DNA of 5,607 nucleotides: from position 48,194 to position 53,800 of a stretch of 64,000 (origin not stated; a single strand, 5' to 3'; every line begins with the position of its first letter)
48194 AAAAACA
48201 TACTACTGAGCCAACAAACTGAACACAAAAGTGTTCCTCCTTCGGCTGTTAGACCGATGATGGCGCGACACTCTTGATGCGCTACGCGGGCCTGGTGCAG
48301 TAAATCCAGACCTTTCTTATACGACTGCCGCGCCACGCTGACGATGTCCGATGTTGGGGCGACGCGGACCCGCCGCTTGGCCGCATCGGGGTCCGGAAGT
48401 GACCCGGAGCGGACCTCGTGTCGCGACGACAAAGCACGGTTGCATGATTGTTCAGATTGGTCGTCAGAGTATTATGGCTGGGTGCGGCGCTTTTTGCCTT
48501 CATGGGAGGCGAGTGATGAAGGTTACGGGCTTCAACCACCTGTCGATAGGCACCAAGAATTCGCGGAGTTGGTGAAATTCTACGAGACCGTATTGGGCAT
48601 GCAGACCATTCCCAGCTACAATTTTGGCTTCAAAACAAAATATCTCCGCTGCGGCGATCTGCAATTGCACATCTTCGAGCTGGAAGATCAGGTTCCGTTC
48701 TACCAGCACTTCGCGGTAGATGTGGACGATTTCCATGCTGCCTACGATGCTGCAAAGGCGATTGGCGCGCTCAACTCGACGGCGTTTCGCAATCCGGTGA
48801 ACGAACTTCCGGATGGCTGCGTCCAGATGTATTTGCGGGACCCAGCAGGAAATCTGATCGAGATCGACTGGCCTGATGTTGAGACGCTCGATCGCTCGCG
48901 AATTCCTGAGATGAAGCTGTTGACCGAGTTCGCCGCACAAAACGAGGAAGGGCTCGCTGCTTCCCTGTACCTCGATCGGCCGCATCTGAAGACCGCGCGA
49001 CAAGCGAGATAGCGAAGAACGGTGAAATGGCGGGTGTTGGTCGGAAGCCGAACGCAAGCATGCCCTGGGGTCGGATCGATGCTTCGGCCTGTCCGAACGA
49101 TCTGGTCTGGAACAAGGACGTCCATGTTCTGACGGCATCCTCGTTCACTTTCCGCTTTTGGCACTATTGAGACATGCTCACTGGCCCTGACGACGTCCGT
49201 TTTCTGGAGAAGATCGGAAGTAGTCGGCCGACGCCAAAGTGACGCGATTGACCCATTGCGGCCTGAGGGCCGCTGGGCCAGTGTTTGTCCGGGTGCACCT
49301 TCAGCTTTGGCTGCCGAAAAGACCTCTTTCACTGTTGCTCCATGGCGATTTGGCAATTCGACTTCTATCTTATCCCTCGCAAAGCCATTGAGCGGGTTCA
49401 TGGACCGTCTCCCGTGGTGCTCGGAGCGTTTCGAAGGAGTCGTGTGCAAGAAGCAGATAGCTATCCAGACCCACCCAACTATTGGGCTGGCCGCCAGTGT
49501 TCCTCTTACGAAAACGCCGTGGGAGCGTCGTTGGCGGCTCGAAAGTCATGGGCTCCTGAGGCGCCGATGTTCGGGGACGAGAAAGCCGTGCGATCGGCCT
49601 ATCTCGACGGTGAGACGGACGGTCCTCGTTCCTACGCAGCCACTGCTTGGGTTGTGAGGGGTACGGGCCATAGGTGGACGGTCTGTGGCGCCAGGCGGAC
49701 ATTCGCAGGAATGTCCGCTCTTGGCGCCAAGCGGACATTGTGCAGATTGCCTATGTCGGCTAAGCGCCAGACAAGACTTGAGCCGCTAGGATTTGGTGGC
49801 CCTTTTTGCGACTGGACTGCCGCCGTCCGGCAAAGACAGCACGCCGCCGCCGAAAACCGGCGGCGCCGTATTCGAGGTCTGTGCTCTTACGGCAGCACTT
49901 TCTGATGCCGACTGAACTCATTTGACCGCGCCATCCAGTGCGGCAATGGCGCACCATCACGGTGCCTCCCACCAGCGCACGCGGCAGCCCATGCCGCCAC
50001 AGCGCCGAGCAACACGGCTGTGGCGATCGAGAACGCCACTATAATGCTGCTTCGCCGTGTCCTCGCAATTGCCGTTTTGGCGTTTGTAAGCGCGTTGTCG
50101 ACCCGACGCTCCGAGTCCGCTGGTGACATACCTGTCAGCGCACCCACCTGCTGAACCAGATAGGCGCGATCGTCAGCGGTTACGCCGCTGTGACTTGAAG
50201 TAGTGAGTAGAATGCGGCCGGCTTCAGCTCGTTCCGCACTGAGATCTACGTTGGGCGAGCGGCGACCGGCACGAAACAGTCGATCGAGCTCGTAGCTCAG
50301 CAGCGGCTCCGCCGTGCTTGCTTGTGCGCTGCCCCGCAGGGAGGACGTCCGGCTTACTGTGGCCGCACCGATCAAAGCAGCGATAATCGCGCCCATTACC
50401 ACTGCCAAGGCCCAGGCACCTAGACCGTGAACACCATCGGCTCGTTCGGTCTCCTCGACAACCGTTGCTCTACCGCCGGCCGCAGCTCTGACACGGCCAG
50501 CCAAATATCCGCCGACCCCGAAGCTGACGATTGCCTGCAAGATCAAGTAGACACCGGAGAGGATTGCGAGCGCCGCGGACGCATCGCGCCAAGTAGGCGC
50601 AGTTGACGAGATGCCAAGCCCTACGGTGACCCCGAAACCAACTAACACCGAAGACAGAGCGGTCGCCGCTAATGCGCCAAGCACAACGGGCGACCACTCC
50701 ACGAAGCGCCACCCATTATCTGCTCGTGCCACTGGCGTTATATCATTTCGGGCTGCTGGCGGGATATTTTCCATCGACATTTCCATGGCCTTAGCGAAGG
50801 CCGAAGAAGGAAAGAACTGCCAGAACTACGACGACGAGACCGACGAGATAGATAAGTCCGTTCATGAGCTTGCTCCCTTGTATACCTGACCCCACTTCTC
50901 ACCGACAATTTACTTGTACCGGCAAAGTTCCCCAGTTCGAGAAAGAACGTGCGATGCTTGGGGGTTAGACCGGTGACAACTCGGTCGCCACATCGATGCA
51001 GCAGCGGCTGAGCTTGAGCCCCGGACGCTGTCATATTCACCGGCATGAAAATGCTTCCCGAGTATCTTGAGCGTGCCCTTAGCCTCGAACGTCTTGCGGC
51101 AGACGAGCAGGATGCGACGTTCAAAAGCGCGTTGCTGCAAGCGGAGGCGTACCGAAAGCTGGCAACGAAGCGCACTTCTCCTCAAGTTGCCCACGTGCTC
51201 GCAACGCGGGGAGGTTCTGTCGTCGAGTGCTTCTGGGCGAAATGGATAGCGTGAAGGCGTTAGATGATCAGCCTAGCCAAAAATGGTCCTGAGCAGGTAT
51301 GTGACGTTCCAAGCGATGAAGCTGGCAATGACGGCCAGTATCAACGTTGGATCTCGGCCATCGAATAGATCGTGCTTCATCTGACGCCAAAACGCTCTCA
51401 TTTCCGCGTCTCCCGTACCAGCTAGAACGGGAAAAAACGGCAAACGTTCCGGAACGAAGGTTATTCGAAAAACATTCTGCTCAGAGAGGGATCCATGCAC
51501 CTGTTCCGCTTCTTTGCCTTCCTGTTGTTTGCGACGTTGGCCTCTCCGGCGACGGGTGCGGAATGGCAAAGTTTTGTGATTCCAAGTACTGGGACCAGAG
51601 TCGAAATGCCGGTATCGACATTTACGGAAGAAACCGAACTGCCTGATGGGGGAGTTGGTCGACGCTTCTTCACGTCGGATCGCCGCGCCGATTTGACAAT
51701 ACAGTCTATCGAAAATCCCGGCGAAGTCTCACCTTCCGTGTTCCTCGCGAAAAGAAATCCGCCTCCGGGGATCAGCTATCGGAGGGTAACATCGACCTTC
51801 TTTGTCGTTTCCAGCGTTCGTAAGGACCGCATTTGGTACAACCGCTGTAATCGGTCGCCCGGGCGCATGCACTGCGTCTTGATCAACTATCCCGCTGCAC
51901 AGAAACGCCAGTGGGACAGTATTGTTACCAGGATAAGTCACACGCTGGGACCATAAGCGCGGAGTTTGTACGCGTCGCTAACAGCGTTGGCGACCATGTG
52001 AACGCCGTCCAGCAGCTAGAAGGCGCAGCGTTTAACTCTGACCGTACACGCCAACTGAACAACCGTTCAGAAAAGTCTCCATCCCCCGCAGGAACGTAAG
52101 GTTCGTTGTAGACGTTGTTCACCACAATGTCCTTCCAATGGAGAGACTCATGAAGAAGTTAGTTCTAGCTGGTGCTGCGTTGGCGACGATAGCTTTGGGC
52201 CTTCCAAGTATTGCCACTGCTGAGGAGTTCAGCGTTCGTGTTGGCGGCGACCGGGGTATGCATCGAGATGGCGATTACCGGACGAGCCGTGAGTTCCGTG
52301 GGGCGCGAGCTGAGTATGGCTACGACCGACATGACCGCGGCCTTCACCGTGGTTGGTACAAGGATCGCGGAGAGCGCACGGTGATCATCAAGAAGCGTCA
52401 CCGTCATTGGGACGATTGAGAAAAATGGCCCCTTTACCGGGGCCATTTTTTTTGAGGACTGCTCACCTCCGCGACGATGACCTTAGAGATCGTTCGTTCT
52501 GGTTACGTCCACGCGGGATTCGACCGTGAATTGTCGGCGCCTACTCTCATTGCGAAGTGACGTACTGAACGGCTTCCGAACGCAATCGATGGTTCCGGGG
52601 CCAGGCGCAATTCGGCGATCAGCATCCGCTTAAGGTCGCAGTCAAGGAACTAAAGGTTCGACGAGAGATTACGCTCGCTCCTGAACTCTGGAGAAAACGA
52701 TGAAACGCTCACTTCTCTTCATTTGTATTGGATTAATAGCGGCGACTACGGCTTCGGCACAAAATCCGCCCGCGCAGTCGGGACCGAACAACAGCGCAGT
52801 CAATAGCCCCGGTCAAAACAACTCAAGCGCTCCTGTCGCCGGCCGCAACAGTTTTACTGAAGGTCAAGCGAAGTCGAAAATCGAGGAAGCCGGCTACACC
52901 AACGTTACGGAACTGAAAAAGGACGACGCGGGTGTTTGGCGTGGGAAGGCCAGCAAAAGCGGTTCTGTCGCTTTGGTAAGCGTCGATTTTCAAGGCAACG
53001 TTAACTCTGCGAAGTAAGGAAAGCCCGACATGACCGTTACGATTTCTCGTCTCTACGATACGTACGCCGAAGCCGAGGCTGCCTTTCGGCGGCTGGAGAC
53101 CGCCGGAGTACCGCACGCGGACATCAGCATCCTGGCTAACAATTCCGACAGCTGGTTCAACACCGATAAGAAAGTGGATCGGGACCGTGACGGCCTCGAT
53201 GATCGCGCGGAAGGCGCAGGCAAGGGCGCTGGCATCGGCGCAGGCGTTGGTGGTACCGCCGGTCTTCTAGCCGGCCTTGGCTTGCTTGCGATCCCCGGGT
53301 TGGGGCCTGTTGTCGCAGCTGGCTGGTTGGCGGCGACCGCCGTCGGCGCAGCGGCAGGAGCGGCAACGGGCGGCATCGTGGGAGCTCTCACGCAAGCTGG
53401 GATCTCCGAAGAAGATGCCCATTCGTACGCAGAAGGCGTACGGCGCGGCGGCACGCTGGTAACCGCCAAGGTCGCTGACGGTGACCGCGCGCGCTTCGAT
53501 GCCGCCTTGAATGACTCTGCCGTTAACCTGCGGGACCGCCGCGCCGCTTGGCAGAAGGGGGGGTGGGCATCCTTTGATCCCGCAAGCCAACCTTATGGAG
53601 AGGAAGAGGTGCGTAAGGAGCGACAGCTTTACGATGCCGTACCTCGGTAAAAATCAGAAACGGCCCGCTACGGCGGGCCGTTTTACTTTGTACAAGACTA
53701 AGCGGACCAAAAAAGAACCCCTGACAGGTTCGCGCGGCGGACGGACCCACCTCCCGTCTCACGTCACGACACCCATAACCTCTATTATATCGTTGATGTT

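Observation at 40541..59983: Integrated general-stress island: 16 sigma-EcfG-type promoters in front of stress genes and tiny unknown proteins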

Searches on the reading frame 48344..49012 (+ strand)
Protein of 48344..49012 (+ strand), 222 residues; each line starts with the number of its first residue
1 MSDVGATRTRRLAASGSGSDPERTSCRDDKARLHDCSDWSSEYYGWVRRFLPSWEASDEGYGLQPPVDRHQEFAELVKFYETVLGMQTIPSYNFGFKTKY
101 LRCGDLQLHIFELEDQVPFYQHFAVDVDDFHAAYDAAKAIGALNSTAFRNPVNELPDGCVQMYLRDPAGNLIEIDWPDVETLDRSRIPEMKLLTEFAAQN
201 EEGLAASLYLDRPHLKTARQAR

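Call 14: search_protein_families(library=pfam, max_evalue=0.01, proteins=[window:48344-49012:+])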
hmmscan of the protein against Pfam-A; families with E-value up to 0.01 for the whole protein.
window:48344-49012:+ (222 aa): 2 families
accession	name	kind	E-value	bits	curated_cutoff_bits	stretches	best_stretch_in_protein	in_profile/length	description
PF00903.31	Glyoxalase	-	2.8e-09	37.9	20.6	1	73-174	12-121/121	Glyoxalase/Bleomycin resistance protein/Dioxygenase superfamily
PF18029.7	Glyoxalase_6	-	1e-05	26.6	23.6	1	71-173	7-104/106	Glyoxalase-like domain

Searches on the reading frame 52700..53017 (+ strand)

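Call 14: search_protein_families(library=pfam, max_evalue=0.01, proteins=[window:52700-53017:+])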
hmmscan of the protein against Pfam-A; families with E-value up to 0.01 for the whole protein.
window:52700-53017:+ (105 aa): 1 family
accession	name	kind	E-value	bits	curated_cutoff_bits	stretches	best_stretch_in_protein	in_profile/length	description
PF13670.12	PepSY_2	-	0.0026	18.2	24.3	0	53-91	30-68/83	Peptidase propeptide and YPEB domain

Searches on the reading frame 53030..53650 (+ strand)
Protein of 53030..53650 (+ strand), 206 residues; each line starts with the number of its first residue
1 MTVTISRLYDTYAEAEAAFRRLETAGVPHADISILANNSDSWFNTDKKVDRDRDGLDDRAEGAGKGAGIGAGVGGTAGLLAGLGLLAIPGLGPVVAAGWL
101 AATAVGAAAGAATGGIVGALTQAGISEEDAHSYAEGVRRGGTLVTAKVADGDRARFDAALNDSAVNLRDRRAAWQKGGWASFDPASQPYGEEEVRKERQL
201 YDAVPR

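Call 14: search_protein_families(library=pfam, max_evalue=0.01, proteins=[window:53030-53650:+])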
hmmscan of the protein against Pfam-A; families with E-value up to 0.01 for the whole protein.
window:53030-53650:+ (206 aa): 1 family
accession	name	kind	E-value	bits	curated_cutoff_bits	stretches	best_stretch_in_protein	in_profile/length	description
PF11181.13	YflT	-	5.8e-06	27.2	26.2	1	8-41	5-38/99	Heat induced stress protein YflT domain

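Call 43: find_related_loci(query=window:53030-53650:+, collection=genome_contigs, flank=10000)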
Query window:53030-53650:+ (206 aa) in genome_contigs; peptide patterns used: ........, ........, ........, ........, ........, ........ (x = any residue, [..] = any of these).
599 stretches matched a pattern (row limit reached: there are more); 479 encode a relative of the query (tblastn E <= 1e-3); the best 80 are kept; 80 distinct loci.
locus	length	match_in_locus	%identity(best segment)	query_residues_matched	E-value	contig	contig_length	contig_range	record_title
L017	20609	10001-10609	84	1-203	7e-71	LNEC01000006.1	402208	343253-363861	MAG: Bradyrhizobiaceae bacterium Ga0074131 Ga0074131_105.1, whole genome shotgun sequence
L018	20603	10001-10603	84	1-201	7e-70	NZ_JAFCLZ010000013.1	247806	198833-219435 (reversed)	Bradyrhizobium sp. JYMT SZCCT0180 NODE_13, whole genome shotgun sequence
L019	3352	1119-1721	79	1-201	1e-69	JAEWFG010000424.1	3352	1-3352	MAG: Proteobacteria bacterium isolate OH_PBlB_174 k127_117978, whole genome shotgun sequence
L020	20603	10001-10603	84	1-201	3e-69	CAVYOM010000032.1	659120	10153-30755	MAG: uncultured Alphaproteobacteria bacterium isolate MFD06298.bin.2.74 genome assembly, contig: contig_7706, whole geno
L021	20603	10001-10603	85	1-201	7e-69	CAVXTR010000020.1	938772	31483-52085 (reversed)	MAG: uncultured Alphaproteobacteria bacterium isolate MFD05513.bin.2.56 genome assembly, contig: contig_8447, whole geno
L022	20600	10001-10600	77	1-201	4e-69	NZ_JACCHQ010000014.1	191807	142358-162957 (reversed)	Bradyrhizobium glycinis strain CNPSo 4016 scaffold_13, whole genome shotgun sequence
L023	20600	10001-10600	79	1-201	8e-69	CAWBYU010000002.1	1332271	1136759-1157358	MAG: uncultured Alphaproteobacteria bacterium isolate MFD03066.bin.2.19 genome assembly, contig: contig_16318, whole gen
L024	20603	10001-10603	83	1-201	3e-68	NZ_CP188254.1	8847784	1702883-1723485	Bradyrhizobium sp. McL0615 chromosome, complete genome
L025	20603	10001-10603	85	1-201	2e-68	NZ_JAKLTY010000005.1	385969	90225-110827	Bradyrhizobium zhengyangense strain WYCCWR 13023 NMDC70033574_5, whole genome shotgun sequence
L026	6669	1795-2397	83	1-201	2e-67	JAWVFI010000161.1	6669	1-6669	MAG: Blastocatellia bacterium isolate BP_45 scaffold_4960669, whole genome shotgun sequence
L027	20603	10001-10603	83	1-201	2e-67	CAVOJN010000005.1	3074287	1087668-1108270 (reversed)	MAG: uncultured Alphaproteobacteria bacterium isolate MFD10113.bin.2.138 genome assembly, contig: contig_427, whole geno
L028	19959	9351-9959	75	1-203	4e-66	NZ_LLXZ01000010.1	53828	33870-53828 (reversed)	Bradyrhizobium jicamae strain PAC68 contig_11, whole genome shotgun sequence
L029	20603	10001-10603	77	1-201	3e-65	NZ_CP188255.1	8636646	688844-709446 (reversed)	Bradyrhizobium sp. McL0616 chromosome, complete genome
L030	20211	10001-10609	75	1-203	2e-65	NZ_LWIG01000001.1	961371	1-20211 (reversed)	Bradyrhizobium sacchari strain p9-20 contig100, whole genome shotgun sequence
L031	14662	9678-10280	83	1-201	1e-64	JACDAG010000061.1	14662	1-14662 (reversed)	MAG: Bradyrhizobium sp. isolate MGR_bin250 SD2897-2912_k127_1879511, whole genome shotgun sequence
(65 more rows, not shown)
